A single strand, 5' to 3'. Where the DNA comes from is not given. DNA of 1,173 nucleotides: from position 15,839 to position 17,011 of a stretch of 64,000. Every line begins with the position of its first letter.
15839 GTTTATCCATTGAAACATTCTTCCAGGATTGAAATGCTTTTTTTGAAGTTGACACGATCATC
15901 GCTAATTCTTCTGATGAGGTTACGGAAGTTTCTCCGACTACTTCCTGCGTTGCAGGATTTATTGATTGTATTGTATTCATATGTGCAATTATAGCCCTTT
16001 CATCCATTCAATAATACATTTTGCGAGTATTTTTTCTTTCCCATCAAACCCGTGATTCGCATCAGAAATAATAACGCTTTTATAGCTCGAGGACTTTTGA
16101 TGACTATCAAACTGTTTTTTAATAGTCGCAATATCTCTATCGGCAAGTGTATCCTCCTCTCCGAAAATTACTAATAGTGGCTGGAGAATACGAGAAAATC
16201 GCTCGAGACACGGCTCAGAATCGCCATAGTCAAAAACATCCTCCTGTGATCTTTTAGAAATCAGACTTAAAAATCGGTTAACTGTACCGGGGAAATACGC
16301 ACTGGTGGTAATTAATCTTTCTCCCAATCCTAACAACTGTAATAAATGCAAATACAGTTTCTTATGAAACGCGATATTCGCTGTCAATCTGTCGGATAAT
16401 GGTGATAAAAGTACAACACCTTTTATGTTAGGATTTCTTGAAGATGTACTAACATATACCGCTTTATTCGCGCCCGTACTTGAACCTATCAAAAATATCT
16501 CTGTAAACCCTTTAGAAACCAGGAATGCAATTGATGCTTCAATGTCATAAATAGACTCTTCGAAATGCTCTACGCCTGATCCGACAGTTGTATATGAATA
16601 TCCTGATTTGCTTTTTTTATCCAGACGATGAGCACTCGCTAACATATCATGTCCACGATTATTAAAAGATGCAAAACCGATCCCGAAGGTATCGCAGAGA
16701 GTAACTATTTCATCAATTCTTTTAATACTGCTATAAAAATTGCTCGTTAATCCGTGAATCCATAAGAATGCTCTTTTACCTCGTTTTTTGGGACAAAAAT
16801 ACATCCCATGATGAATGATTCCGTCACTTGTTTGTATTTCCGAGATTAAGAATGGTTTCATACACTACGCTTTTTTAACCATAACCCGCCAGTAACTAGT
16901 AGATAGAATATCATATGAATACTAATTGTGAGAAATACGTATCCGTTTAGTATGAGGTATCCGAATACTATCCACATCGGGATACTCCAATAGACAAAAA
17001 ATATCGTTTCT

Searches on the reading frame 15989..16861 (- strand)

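Call 17: search_protein_families(library=pfam, proteins=[window:15989-16861:-], max_evalue=0.001)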
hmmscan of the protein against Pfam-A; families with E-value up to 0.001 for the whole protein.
window:15989-16861:- (290 aa): 5 families
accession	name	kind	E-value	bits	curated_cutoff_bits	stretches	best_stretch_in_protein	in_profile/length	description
PF08538.16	DUF1749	-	6.2e-11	42.4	24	1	94-280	74-286/299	Protein of unknown function (DUF1749)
PF12146.15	Hydrolase_4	-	2.2e-08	34.2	27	1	44-158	15-113/239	Serine aminopeptidase, S33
PF07859.19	Abhydrolase_3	-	2.6e-06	27.8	25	1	105-272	50-208/210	alpha/beta hydrolase fold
PF12048.14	DUF3530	-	7.4e-05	22.6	29.8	1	81-169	156-244/310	Protein of unknown function (DUF3530)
PF00561.26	Abhydrolase_1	-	0.00065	19.9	25.8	0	32-154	3-102/245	alpha/beta hydrolase fold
